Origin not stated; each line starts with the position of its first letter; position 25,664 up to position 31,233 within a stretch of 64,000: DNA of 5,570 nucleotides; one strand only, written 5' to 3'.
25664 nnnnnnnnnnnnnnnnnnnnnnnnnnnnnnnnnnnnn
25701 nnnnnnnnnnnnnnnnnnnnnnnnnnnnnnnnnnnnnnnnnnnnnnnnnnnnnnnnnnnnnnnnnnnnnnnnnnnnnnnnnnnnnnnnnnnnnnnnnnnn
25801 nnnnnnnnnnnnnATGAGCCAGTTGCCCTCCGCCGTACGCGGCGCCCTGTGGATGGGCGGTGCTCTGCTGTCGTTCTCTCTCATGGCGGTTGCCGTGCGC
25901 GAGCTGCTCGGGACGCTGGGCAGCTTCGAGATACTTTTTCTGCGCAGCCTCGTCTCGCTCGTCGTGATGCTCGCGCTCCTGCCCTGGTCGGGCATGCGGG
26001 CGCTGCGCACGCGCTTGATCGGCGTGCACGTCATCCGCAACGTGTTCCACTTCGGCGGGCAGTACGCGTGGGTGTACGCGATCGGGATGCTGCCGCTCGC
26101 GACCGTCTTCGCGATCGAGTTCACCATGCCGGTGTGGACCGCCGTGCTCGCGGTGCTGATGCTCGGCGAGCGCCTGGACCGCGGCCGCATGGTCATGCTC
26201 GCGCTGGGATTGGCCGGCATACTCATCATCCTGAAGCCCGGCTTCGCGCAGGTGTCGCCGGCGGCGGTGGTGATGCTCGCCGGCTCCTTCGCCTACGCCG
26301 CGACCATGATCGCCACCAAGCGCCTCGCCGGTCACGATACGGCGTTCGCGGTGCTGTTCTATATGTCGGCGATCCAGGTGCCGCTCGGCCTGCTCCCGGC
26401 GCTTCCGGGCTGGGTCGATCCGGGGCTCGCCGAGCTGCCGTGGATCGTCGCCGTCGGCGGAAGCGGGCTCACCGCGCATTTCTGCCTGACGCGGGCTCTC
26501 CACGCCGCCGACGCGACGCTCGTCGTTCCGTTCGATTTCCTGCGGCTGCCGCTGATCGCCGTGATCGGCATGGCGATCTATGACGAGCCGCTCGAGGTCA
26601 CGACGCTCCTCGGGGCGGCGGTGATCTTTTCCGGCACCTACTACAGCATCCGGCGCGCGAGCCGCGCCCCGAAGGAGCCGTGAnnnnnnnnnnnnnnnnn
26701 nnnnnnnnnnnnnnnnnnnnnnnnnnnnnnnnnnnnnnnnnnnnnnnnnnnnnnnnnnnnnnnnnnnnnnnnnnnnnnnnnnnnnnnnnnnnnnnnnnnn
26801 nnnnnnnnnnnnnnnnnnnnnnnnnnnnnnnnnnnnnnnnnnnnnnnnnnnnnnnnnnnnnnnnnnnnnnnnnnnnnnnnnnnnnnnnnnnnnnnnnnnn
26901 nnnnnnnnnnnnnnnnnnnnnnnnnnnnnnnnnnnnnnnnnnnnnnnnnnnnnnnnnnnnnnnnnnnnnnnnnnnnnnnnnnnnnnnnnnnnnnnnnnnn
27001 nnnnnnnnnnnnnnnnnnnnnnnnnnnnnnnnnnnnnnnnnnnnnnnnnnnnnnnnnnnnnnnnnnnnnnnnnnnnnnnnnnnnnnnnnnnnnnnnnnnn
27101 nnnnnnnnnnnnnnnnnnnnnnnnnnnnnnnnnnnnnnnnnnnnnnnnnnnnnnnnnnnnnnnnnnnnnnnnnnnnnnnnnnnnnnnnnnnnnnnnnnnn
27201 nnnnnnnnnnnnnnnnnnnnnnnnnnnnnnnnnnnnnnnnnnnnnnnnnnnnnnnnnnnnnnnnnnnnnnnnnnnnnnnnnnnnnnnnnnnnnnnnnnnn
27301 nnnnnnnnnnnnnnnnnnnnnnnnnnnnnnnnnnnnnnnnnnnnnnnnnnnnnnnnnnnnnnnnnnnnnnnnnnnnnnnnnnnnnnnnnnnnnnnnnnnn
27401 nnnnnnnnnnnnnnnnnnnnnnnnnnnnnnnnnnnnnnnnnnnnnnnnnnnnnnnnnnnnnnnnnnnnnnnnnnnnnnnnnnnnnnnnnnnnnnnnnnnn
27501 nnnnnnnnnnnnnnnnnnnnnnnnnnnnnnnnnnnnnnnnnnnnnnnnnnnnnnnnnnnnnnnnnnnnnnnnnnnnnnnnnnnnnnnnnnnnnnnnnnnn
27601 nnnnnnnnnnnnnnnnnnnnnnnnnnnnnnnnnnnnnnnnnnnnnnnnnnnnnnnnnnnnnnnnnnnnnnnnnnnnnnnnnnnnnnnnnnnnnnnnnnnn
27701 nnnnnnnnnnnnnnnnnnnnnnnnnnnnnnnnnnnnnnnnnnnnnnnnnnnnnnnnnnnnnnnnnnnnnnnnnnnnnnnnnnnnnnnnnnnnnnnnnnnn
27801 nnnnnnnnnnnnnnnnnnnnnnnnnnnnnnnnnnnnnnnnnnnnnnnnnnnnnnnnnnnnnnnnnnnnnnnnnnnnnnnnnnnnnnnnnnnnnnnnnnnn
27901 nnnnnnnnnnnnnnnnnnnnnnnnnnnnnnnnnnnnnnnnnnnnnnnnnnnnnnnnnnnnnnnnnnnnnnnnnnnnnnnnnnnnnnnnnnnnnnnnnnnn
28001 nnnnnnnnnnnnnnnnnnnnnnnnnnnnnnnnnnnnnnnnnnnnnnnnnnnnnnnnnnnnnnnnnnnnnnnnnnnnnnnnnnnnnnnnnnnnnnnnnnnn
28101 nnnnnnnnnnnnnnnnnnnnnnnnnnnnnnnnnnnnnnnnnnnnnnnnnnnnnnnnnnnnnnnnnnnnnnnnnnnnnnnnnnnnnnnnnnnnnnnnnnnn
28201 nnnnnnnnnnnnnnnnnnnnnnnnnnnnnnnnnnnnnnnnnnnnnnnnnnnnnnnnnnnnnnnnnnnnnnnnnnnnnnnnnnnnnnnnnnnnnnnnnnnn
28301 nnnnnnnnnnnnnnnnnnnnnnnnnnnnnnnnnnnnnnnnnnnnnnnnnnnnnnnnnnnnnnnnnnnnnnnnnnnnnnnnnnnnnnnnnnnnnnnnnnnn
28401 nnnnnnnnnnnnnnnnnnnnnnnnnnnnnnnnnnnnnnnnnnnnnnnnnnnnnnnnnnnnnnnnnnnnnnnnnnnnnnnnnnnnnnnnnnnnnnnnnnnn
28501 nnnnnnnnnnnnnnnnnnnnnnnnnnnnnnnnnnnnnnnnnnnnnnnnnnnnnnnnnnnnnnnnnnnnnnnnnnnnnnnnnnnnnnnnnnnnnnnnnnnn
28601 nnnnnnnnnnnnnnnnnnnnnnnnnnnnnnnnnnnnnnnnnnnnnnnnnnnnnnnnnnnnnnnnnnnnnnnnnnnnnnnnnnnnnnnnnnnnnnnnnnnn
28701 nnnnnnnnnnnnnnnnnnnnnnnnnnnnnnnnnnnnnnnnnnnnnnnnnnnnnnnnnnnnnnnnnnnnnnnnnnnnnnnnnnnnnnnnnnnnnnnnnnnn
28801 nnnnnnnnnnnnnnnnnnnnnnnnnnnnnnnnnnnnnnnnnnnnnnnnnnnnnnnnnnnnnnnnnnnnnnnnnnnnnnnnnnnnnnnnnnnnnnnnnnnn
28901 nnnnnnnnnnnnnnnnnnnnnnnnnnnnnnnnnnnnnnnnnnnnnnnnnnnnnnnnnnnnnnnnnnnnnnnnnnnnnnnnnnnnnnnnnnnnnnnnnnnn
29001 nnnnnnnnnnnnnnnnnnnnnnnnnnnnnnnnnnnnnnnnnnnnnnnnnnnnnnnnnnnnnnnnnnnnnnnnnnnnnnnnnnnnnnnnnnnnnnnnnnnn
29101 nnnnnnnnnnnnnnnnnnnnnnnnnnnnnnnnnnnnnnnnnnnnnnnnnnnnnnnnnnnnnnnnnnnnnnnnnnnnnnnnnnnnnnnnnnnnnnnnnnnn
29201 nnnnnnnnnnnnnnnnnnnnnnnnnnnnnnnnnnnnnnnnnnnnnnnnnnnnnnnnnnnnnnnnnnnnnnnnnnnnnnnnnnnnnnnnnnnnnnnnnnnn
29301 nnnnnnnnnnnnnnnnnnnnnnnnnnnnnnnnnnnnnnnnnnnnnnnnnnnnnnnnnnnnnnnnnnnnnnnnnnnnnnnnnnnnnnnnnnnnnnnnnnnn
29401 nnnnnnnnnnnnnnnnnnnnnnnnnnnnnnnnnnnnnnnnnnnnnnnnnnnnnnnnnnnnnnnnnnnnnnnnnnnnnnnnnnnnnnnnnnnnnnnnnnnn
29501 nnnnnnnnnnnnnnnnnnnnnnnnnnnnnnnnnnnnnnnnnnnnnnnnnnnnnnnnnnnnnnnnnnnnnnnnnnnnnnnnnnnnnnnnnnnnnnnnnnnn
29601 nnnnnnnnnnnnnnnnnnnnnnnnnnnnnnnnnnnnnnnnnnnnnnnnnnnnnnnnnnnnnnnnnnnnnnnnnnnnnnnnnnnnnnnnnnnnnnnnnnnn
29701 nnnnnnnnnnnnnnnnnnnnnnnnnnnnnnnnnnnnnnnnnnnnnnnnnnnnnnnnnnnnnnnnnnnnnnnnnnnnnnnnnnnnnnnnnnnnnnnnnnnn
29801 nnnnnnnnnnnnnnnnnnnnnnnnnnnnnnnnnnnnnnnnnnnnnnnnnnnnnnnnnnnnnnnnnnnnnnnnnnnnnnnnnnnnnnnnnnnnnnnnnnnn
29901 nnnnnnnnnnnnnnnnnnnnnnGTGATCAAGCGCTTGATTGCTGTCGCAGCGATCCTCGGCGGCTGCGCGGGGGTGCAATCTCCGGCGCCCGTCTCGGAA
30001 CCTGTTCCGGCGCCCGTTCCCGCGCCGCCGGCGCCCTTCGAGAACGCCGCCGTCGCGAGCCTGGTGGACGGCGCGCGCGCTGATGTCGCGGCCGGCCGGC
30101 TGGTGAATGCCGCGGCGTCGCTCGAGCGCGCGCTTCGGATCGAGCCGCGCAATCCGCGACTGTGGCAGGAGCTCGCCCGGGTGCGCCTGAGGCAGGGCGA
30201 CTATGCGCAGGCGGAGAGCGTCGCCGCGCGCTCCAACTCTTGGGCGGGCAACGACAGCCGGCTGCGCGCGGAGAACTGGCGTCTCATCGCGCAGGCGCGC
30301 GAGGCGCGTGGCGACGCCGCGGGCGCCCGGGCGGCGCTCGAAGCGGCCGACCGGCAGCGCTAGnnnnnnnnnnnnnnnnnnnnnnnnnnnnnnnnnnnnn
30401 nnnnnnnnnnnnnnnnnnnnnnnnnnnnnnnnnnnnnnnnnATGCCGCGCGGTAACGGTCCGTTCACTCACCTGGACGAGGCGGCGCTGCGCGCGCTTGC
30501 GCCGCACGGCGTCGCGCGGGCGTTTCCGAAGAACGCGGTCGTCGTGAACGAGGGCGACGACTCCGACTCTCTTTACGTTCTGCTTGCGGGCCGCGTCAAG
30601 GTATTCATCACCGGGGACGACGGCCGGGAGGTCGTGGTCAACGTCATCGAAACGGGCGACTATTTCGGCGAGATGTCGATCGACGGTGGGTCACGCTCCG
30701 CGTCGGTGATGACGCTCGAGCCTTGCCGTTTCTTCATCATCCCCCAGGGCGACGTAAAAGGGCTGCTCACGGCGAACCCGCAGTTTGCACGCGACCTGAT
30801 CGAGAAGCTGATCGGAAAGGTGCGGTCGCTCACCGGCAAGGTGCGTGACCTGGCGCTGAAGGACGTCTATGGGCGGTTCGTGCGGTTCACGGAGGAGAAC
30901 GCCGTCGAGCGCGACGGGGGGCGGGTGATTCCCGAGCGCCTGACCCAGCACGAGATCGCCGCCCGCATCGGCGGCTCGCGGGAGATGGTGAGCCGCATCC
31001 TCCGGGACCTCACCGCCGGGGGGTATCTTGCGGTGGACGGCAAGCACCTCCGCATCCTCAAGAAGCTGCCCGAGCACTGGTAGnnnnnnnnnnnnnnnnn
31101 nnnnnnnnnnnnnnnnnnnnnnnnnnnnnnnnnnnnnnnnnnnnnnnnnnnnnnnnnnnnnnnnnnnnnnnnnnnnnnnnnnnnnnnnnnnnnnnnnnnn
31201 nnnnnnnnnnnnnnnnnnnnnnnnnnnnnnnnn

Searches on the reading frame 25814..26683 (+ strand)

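Call 82: search_protein_families(library=pfam, proteins=[window:25814-26683:+], max_evalue=0.001)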
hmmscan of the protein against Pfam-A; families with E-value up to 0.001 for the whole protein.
window:25814-26683:+ (289 aa): 1 family
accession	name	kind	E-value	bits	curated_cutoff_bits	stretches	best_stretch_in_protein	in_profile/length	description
PF00892.27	EamA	-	9.4e-28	97.6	28.2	2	9-140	2-134/135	EamA-like transporter family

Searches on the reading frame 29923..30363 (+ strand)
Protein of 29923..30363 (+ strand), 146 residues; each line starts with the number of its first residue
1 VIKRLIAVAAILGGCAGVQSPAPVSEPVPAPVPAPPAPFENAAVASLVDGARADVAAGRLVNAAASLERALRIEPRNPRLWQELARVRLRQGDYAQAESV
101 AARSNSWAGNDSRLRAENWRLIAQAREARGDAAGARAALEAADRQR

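Call 83: search_protein_families(library=pfam, proteins=[window:29923-30363:+], max_evalue=0.001)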
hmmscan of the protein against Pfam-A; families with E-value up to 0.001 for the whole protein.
window:29923-30363:+ (146 aa): 9 families
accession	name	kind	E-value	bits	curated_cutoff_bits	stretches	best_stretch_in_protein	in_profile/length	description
PF14559.12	TPR_19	-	1.2e-10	42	25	1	55-115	2-62/68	Tetratricopeptide repeat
PF13428.12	TPR_14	-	4.6e-07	30.3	23.5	1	51-87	8-44/44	Tetratricopeptide repeat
PF13431.12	TPR_17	-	2.4e-06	27.8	24.4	1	67-98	2-33/34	Tetratricopeptide repeat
PF07719.23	TPR_2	-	1.3e-05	25.3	27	0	78-99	1-22/34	Tetratricopeptide repeat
PF13371.12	TPR_9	-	4.3e-05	23.9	35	1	57-97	8-48/73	Tetratricopeptide repeat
PF13432.12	TPR_16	-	0.00015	22.6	32.7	1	50-103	3-56/65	Tetratricopeptide repeat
PF13414.12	TPR_11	-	0.00021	21.3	26.8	1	53-92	3-42/42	TPR repeat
PF03704.23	BTAD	-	0.00044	21.1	22.1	1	39-99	57-117/146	Bacterial transcriptional activator domain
PF13181.12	TPR_8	-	0.0006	20.2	25.7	0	79-106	2-29/34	Tetratricopeptide repeat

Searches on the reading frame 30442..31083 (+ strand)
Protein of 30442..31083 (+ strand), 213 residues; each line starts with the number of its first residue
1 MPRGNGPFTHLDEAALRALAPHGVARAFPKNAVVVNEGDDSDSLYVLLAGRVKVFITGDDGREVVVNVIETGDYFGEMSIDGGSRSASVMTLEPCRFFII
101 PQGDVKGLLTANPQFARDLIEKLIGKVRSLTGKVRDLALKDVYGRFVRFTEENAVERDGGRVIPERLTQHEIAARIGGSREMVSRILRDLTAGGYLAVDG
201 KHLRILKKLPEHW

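Call 83: search_protein_families(library=pfam, proteins=[window:30442-31083:+], max_evalue=0.001)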
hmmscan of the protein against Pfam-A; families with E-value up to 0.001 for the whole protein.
window:30442-31083:+ (213 aa): 5 families
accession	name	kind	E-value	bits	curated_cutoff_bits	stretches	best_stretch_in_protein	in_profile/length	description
PF00027.35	cNMP_binding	-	8.7e-22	77.3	27.5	1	26-110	2-87/89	Cyclic nucleotide-binding domain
PF13545.12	HTH_Crp_2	-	2.4e-09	37.5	27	1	157-206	13-62/70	Crp-like helix-turn-helix domain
PF00325.26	Crp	-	0.00012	22.2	21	1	166-194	2-30/32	Bacterial regulatory proteins, crp family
PF12802.13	MarR_2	-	0.00043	20.8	27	1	164-199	18-55/61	MarR family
PF04545.22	Sigma70_r4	-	0.00068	19.5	24.1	0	165-188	19-42/50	Sigma-70, region 4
